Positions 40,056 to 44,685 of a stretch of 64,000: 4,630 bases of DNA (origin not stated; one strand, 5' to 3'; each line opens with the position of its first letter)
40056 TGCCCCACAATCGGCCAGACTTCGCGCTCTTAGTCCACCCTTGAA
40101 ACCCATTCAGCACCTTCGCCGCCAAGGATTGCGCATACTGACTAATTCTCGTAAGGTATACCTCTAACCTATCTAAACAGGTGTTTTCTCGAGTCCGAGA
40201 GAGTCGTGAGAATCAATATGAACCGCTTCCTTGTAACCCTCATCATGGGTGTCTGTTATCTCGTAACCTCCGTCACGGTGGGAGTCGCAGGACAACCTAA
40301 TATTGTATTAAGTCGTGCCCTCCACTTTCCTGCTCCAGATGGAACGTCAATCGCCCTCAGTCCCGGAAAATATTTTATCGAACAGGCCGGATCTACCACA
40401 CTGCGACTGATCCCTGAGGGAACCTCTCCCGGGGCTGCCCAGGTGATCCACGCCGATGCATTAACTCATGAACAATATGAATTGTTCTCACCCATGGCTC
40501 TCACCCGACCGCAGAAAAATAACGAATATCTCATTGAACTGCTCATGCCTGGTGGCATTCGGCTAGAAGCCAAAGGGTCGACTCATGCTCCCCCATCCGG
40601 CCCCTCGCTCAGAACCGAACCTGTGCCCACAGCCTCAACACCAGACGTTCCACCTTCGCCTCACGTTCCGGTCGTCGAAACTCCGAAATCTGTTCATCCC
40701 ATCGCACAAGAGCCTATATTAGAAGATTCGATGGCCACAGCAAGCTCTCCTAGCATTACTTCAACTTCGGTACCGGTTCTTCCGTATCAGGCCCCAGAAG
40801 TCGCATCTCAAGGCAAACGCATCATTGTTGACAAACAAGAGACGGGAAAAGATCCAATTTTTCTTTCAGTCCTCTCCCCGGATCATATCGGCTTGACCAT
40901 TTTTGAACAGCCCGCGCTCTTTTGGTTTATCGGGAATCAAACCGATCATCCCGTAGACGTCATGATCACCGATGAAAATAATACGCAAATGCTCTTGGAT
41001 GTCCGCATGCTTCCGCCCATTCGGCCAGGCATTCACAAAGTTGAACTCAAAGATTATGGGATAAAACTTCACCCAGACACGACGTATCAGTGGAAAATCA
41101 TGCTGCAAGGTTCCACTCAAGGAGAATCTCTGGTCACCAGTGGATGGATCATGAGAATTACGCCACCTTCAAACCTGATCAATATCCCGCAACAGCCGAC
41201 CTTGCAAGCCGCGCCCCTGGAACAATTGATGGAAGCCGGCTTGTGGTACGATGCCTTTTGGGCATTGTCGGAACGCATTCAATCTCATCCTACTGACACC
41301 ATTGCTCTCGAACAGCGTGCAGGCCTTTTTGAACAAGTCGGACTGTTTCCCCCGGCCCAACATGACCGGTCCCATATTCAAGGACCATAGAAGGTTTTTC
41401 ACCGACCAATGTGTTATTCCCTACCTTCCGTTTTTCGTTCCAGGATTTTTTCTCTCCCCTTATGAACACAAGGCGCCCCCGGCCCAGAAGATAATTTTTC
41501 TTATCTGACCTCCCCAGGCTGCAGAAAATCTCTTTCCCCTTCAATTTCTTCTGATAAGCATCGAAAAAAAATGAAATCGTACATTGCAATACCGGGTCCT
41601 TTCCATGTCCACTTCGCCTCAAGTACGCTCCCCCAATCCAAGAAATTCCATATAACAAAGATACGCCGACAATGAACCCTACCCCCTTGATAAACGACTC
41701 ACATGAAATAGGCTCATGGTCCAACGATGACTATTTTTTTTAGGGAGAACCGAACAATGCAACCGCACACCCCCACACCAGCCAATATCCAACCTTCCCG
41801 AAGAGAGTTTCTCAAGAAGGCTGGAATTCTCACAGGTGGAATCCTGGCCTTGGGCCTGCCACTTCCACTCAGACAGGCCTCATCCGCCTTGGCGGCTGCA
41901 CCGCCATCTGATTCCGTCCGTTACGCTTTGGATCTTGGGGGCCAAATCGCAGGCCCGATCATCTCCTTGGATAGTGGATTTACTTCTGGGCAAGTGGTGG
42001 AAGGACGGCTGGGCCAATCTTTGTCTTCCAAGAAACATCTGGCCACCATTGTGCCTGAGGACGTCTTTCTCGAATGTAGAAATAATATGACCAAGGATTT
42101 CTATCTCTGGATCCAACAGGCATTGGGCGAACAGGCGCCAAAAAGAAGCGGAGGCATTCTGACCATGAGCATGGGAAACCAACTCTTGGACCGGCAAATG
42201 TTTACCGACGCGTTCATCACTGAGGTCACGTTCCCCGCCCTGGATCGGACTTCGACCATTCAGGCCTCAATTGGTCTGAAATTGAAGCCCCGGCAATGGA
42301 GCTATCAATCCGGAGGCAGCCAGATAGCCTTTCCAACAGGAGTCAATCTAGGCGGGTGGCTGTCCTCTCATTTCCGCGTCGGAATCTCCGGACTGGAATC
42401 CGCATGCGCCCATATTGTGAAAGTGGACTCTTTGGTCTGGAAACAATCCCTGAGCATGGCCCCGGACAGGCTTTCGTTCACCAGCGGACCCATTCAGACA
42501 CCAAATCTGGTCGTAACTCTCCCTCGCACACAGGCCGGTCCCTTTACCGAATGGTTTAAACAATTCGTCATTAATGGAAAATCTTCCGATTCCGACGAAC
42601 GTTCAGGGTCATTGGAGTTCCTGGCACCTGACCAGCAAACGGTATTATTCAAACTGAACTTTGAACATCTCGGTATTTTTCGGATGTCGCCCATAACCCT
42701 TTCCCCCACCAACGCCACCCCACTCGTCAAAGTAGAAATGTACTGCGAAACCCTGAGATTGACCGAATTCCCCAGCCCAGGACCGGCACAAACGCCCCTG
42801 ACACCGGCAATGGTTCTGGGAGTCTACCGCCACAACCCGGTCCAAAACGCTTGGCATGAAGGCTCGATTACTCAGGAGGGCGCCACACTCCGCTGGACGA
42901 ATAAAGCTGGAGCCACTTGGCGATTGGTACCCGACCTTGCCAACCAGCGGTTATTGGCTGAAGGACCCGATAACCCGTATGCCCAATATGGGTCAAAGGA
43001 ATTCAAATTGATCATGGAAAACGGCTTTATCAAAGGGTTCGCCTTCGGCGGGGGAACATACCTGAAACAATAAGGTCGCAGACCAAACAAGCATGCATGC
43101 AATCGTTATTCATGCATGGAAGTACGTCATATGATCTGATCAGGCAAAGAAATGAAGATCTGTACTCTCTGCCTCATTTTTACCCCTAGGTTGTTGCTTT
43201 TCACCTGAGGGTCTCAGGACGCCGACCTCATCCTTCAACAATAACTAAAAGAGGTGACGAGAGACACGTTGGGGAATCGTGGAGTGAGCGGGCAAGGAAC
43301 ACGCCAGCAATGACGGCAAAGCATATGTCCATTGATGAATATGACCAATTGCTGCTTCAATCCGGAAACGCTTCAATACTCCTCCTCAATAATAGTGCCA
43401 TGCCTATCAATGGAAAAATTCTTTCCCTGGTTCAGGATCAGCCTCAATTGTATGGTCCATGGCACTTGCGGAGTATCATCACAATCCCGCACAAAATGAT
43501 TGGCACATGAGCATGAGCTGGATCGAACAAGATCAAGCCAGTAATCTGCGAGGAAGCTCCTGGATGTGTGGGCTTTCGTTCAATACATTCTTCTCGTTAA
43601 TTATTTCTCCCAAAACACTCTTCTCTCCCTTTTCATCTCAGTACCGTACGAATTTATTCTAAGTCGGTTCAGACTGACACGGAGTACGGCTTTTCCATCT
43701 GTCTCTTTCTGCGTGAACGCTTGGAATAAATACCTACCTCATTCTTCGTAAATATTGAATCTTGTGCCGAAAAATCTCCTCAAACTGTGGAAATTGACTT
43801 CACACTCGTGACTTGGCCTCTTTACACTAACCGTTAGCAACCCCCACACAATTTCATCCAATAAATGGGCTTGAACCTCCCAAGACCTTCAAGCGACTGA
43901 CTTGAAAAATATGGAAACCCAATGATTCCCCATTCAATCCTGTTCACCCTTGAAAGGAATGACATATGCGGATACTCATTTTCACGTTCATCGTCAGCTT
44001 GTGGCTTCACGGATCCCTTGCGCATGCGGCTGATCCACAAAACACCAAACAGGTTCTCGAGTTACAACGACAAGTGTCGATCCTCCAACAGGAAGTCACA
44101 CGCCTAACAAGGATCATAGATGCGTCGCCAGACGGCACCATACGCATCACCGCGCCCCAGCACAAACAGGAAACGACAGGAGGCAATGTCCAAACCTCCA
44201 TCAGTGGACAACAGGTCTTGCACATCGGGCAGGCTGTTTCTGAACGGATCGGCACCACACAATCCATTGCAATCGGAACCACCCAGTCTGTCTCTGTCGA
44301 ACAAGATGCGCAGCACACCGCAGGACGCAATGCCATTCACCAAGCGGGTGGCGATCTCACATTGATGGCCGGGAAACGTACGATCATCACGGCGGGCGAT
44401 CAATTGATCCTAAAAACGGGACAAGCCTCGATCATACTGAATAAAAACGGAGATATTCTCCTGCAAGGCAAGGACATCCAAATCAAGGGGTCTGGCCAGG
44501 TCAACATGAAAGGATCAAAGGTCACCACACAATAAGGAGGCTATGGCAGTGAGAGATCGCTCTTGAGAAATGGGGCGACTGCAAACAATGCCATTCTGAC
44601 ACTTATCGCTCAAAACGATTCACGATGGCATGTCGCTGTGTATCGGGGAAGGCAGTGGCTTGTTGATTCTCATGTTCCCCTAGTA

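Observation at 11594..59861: One ~100-aa N-terminal module heads 11 otherwise unrelated secreted proteins (12 copies)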

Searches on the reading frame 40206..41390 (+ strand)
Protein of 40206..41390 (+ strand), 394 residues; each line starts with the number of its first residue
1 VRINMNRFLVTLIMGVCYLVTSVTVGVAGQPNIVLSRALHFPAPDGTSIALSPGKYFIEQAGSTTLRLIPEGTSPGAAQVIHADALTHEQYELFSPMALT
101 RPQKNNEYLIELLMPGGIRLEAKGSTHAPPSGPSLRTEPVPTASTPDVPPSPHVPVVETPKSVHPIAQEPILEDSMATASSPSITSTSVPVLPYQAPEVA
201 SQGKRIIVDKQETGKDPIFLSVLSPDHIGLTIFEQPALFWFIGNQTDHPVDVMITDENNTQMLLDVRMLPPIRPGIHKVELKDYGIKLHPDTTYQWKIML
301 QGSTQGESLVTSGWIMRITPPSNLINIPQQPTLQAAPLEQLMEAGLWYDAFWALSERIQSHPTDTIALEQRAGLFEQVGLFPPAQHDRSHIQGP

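Call 5: search_protein_families(library=pfam, proteins=[window:40206-41390:+], max_evalue=0.01)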
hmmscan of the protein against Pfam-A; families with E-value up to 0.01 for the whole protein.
window:40206-41390:+ (394 aa): 1 family
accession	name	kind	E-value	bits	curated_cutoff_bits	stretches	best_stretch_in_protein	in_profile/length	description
PF06051.17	DUF928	-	9.8e-22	78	26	1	214-380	11-176/184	Domain of Unknown Function (DUF928)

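Call 6: search_protein_families(library=ncbifam, proteins=[window:40206-41390:+], max_evalue=0.01)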
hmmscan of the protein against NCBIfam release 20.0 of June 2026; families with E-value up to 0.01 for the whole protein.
window:40206-41390:+ (394 aa): 0 families

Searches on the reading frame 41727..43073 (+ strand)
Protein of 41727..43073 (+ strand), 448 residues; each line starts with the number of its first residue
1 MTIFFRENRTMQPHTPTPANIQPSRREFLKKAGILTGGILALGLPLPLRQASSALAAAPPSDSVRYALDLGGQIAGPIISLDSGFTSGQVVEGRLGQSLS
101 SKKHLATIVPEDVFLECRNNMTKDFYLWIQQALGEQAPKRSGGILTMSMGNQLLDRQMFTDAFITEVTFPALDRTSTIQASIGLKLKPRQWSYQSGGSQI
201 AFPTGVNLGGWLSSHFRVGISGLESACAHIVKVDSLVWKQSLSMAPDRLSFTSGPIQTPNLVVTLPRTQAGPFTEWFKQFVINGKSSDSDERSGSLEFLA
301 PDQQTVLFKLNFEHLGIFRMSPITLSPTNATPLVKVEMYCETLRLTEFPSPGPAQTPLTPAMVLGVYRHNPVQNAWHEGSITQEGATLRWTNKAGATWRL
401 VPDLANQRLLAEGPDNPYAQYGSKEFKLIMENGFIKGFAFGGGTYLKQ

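Call 9: search_protein_families(library=pfam, proteins=[window:41727-43073:+], max_evalue=0.01)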
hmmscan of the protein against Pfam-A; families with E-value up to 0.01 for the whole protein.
window:41727-43073:+ (448 aa): 1 family
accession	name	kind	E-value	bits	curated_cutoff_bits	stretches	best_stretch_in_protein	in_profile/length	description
PF06841.18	Phage_T4_gp19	-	8.9e-05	22.8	28.2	0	89-177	28-119/134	T4-like virus tail tube protein gp19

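Call 48: search_protein_families(library=phrogs, proteins=[window:41727-43073:+], max_evalue=0.01)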
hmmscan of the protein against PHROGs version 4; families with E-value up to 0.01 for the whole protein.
window:41727-43073:+ (448 aa): 0 families

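Call 51: find_homologous_proteins(query=window:41727-43073:+, max_evalue=0.001)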
Query window:41727-43073:+ (448 aa): 32 proteins with E <= 0.001 among 8000 candidates.
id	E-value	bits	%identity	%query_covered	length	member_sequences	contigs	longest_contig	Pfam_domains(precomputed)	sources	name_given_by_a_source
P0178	1.0e-290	982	99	98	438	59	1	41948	-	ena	-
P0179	1.6e-130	454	63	76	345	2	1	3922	PF06841.19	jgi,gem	-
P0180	1.3e-128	448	62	75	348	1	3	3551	PF06841.19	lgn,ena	-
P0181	1.6e-125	438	60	75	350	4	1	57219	PF06841.19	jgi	jgi:hypothetical protein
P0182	3.9e-125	436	60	77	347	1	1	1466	PF06841.19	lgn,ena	-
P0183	6.0e-122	426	60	73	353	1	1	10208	PF06841.19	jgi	jgi:hypothetical protein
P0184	1.4e-121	425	59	73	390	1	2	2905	-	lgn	-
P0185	1.5e-118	415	56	76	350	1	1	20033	PF06841.19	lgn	-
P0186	3.6e-115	404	60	69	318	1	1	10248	PF06841.19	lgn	-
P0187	2.0e-106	375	58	66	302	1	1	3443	PF06841.19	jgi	jgi:hypothetical protein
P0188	1.0e-104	369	58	22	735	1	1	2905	-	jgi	jgi:hypothetical protein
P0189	2.8e-102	361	51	76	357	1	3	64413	PF06841.19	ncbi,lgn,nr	ncbi:MAG: hypothetical protein AB7P17_11560 [Nitrospirales bacterium]|nr:phage tail protein [Nitrosp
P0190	1.1e-94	336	48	75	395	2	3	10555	PF06841.19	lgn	-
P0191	5.9e-94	334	62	55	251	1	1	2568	PF06841.19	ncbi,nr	ncbi:MAG: hypothetical protein E4H32_07635 [Nitrospirales bacterium]|nr:MAG: hypothetical protein E4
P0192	1.0e-85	306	48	70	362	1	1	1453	PF06841.19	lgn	-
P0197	2.3e-66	243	39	77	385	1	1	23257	PF06841.19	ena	-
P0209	3.1e-31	127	30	64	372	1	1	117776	PF06841.19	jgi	-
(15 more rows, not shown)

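Call 85: search_protein_families(library=ncbifam, proteins=[window:41727-43073:+], max_evalue=0.01)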
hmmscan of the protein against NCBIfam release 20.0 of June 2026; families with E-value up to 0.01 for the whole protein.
window:41727-43073:+ (448 aa): 1 family
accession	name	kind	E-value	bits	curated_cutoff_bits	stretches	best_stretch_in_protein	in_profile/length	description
TIGR01409.1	TAT_signal_seq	domain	0.0056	17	16.7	0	24-47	2-22/29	twin-arginine translocation signal domain-containing protein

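Call 90: find_encoding_contigs(protein=P0181, flank=10000, max_places=1)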
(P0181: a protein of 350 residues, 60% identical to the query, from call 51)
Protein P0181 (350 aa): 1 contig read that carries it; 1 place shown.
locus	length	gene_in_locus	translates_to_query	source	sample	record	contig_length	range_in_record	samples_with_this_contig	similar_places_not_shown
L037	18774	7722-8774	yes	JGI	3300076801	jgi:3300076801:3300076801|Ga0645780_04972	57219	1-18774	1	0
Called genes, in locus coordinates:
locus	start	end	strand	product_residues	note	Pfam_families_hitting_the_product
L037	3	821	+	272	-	?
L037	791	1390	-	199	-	PF00535:Glycos_transf_2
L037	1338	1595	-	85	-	PF00535:Glycos_transf_2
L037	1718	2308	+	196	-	-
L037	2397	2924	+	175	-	-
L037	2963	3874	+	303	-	-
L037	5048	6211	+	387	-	PF06051:DUF928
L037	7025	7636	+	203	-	-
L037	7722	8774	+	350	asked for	PF06841:Phage_T4_gp19 (faint)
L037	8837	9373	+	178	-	-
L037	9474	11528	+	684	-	-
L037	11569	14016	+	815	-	-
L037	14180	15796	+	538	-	PF05954:Phage_GPD, PF04717:Phage_base_V, PF20093:DUF6484 (weak)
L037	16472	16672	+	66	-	-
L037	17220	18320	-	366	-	PF07705:CARDB (weak)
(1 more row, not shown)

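Call 91: find_encoding_contigs(protein=P0197, flank=10000, max_places=1)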
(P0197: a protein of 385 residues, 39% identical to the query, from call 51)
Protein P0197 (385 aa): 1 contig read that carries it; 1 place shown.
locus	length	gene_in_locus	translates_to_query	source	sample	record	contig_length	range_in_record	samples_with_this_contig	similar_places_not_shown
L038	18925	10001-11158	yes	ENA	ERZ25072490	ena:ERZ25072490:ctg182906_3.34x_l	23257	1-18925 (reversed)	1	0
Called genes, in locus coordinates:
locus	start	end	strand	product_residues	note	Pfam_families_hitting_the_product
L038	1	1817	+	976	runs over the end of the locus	-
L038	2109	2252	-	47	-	-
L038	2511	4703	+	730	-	-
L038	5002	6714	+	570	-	PF18564:Glyco_hydro_5_C (faint)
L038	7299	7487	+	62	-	-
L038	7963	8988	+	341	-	PF06051:DUF928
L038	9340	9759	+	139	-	PF22178:Gp5_trimer_C, PF06715:Gp5_C (faint)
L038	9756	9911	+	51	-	-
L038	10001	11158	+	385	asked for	PF06841:Phage_T4_gp19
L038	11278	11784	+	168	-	-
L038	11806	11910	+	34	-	-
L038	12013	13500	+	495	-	-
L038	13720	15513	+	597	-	-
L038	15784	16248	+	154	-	-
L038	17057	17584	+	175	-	-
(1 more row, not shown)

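Call 92: find_encoding_contigs(protein=P0209, flank=10000, max_places=1)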
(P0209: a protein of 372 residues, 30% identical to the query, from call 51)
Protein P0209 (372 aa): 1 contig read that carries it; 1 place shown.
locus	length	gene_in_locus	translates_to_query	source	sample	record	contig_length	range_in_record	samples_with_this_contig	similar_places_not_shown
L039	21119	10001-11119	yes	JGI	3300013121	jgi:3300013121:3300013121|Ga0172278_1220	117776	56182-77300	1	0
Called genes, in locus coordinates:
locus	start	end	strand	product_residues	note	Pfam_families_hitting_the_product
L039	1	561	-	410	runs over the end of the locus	PF02836:Glyco_hydro_2_C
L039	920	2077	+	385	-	PF10509:GalKase_gal_bdg, PF00288:GHMP_kinases_N, PF08544:GHMP_kinases_C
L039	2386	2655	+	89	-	PF00196:GerE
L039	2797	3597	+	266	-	PF02548:Pantoate_transf, PF13714:PEP_mutase (faint)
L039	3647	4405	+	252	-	PF02569:Pantoate_ligase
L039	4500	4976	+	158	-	-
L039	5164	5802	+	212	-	PF00596:Aldolase_II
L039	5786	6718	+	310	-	PF01170:UPF0020 (faint), PF01555:N6_N4_Mtase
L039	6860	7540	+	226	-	PF09844:DUF2071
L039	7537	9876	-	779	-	PF02129:Peptidase_S15, PF00326:Peptidase_S9 (weak), PF08530:PepX_C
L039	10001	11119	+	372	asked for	PF06841:Phage_T4_gp19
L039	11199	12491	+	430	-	PF00180:Iso_dh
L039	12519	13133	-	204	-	-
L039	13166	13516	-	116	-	PF02367:TsaE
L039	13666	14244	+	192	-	PF03748:FliL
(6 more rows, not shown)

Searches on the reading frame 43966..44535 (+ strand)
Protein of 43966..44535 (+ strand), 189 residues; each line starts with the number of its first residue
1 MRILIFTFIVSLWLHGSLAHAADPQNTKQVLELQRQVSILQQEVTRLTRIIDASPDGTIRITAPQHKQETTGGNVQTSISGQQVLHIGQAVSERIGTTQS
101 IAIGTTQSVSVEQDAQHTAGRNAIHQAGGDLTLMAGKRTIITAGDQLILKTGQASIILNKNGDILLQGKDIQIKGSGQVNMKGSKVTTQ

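Call 9: search_protein_families(library=pfam, proteins=[window:43966-44535:+], max_evalue=0.01)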
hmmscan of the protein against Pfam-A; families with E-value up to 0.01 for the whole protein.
window:43966-44535:+ (189 aa): 2 families
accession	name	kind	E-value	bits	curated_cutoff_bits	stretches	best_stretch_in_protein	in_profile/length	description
PF10106.14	DUF2345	-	5.8e-06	26.6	30.7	1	111-170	26-86/151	Uncharacterized protein conserved in bacteria (DUF2345)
PF22178.3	Gp5_trimer_C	-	1.8e-05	25.3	30.9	1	65-130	42-107/112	Bacteriophage T4 gp5 C-terminal trimerisation domain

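Call 48: search_protein_families(library=phrogs, proteins=[window:43966-44535:+], max_evalue=0.01)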
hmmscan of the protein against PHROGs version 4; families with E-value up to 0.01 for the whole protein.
window:43966-44535:+ (189 aa): 2 families
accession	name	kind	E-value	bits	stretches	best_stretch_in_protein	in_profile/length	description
phrog_9992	-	tail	0.00027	21.6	1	94-186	115-209/228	baseplate assembly protein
phrog_27932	-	tail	0.0015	17.9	1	56-186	612-742/855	baseplate hub subunit and tail lysozyme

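Call 85: search_protein_families(library=ncbifam, proteins=[window:43966-44535:+], max_evalue=0.01)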
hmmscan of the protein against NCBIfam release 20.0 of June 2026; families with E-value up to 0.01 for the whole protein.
window:43966-44535:+ (189 aa): 1 family
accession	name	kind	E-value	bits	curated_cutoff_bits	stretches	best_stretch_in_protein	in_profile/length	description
NF041249.1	T6SS_TssI_Fran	equivalog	0.0014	18.6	100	1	101-184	38-120/163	type VI secretion system tip protein TssI/VgrG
